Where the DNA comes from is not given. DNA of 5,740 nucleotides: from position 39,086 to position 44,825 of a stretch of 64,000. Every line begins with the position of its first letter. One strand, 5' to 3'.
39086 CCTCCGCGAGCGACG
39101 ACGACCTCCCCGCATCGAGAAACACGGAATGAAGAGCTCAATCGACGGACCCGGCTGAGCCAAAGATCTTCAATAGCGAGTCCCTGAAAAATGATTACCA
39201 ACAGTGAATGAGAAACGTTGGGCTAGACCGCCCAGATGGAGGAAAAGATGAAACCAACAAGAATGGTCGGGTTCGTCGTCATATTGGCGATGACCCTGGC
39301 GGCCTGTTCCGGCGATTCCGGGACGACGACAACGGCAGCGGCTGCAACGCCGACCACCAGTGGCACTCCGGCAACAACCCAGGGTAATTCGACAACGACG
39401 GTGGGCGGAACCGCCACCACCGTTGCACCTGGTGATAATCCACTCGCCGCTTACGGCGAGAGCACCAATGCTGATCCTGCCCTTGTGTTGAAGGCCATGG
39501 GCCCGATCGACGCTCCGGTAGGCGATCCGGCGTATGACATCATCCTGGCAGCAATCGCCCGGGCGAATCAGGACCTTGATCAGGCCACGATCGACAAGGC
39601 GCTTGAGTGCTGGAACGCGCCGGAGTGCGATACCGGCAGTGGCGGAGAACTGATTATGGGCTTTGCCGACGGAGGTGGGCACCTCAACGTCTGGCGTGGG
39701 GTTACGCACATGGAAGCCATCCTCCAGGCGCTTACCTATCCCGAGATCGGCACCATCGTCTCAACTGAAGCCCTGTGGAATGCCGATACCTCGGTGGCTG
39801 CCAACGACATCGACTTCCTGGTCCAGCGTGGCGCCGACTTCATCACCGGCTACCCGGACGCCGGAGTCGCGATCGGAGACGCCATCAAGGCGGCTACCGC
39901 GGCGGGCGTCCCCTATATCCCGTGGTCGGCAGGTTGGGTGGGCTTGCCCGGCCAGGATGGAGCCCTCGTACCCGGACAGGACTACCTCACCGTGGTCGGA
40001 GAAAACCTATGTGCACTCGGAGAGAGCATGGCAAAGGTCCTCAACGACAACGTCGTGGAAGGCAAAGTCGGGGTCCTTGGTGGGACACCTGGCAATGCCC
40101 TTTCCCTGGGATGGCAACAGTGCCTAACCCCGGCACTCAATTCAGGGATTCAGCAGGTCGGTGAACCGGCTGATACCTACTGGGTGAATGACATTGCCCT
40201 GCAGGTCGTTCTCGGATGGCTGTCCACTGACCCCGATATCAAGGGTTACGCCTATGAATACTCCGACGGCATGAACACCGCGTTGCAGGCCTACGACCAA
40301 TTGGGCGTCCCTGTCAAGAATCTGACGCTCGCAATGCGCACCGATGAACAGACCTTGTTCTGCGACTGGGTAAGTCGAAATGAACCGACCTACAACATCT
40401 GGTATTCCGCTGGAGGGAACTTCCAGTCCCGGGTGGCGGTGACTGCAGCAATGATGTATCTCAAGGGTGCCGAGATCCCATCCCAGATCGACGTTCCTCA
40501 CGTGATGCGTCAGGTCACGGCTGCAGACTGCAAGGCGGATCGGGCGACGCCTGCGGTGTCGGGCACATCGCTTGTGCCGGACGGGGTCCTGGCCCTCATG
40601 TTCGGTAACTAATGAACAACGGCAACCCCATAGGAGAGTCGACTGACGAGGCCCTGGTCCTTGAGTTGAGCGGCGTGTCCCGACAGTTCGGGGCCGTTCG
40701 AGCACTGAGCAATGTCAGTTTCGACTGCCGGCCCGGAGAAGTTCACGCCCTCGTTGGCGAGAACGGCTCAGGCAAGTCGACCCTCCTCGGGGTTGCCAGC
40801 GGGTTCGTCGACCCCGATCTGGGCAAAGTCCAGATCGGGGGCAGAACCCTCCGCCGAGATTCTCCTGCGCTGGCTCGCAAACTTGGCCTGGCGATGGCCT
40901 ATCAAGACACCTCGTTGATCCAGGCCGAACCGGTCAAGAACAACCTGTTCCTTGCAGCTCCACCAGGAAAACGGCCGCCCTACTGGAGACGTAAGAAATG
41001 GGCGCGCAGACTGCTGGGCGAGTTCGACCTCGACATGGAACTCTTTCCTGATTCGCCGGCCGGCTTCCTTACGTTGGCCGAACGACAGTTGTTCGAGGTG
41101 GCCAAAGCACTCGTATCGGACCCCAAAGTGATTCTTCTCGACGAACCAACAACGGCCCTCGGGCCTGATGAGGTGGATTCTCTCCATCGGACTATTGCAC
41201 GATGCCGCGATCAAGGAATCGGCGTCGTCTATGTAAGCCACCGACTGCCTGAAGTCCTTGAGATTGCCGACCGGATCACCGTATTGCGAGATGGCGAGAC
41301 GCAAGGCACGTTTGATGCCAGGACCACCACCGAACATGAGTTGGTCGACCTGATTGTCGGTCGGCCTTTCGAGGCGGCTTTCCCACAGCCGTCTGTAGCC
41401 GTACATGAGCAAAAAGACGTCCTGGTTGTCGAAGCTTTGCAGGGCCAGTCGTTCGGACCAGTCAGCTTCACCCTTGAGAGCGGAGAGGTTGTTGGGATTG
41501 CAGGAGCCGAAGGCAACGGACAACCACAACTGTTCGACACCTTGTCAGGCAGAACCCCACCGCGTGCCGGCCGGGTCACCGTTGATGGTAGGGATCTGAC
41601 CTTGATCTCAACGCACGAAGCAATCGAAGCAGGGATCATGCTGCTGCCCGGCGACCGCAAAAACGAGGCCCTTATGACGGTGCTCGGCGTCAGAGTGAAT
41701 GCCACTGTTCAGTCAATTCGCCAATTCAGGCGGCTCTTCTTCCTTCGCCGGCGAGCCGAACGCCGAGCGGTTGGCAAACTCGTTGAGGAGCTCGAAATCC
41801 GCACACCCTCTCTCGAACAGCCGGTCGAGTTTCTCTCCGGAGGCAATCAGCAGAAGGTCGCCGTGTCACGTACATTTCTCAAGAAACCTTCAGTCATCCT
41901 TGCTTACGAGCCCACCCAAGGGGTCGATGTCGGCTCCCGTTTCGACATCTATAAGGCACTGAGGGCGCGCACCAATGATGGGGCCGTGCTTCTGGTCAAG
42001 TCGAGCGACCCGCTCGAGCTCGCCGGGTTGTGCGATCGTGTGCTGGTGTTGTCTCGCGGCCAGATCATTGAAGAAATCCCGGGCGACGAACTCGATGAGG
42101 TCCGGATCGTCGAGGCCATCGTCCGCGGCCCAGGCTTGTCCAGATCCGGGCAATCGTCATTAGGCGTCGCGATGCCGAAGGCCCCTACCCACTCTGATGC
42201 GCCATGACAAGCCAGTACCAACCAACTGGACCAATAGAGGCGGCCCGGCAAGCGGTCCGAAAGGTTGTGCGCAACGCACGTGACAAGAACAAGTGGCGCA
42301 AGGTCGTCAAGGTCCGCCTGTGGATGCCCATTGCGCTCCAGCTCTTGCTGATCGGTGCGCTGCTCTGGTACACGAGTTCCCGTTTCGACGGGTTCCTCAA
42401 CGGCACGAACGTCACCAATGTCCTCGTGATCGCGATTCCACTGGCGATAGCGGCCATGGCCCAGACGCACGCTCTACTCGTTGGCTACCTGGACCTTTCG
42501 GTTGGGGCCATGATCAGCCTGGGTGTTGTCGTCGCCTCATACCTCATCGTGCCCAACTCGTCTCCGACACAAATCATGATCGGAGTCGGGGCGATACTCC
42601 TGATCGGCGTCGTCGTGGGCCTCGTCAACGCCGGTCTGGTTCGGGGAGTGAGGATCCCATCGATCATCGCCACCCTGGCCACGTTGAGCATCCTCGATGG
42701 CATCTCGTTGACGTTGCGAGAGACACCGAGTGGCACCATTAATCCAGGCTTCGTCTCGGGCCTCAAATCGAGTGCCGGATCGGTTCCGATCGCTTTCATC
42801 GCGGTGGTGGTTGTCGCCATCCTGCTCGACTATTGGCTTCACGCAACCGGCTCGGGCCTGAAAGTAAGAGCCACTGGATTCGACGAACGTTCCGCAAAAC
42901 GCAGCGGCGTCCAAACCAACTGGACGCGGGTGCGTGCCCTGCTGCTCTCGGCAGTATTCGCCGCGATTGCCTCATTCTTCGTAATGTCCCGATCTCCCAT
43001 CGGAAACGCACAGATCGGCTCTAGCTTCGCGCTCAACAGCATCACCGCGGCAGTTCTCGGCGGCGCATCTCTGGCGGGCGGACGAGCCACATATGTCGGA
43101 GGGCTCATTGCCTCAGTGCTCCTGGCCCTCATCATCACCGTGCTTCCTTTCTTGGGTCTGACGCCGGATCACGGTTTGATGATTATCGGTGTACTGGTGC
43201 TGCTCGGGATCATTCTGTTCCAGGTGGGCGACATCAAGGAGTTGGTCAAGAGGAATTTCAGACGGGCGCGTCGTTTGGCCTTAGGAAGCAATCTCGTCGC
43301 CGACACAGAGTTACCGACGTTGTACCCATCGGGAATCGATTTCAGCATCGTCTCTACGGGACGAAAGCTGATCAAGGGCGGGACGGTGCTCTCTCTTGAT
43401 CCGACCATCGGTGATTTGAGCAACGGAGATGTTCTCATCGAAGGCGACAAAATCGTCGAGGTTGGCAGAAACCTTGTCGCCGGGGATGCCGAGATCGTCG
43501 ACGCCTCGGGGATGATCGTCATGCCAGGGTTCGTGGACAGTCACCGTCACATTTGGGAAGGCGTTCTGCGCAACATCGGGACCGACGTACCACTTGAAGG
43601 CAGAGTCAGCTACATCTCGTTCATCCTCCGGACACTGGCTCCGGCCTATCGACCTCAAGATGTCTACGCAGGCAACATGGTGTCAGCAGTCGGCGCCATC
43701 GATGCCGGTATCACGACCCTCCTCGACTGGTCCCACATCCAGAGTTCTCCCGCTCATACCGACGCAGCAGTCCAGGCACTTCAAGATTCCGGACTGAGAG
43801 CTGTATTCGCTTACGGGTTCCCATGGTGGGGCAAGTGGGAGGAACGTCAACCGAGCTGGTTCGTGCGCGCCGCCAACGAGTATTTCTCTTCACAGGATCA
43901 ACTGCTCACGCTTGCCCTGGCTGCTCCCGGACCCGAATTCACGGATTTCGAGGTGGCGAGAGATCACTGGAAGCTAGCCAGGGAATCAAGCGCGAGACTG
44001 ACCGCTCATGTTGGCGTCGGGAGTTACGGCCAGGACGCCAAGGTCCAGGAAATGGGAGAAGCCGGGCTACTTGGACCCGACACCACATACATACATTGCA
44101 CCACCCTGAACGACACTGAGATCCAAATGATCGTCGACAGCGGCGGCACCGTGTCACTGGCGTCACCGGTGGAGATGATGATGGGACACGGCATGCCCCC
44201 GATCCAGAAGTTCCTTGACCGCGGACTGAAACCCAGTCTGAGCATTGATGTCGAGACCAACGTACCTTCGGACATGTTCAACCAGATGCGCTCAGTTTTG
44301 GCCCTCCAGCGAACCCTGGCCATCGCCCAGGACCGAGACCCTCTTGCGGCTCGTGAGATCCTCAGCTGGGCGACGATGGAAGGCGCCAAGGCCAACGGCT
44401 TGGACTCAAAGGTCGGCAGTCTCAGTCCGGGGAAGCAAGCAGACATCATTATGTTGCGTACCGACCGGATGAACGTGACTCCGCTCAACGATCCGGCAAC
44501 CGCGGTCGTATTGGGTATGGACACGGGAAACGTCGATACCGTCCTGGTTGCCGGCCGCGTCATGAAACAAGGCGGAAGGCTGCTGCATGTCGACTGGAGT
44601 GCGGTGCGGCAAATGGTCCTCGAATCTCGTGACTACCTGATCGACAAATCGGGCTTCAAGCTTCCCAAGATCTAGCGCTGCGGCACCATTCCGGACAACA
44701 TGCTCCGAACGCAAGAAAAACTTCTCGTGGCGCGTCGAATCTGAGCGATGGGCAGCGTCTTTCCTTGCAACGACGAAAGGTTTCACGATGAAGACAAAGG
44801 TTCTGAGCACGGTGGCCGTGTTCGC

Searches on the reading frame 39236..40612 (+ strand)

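Call 29: search_protein_families(library=pfam, proteins=[window:39236-40612:+], max_evalue=0.00001)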
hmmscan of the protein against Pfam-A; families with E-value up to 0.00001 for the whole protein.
window:39236-40612:+ (458 aa): 1 family
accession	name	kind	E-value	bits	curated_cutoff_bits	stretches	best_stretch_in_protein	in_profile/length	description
PF13407.12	Peripla_BP_4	-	1.5e-15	57.9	35.1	1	182-412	38-257/258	Periplasmic binding protein domain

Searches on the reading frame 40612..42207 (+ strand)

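Call 29: search_protein_families(library=pfam, proteins=[window:40612-42207:+], max_evalue=0.00001)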
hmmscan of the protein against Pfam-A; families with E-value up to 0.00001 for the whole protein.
window:40612-42207:+ (531 aa): 2 families
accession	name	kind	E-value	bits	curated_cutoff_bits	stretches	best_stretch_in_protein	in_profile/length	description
PF00005.33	ABC_tran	-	1.7e-44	152.2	25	2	32-181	1-137/137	ABC transporter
PF13304.12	AAA_21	-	4.2e-07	30.8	27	0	44-63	1-20/304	AAA domain, putative AbiEii toxin, Type IV TA system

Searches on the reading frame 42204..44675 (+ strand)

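Call 29: search_protein_families(library=pfam, proteins=[window:42204-44675:+], max_evalue=0.00001)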
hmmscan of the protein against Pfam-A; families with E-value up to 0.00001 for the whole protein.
window:42204-44675:+ (823 aa): 3 families
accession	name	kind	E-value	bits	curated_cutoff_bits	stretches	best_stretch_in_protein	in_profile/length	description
PF01979.26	Amidohydro_1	-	1.5e-31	110.4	25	1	438-786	1-344/345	Amidohydrolase family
PF02653.21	BPD_transp_2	-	1.4e-24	87.1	26.8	1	70-334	2-267/269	Branched-chain amino acid transport system / permease component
PF07969.17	Amidohydro_3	-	1.2e-18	68.3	29.7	1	628-786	309-470/472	Amidohydrolase family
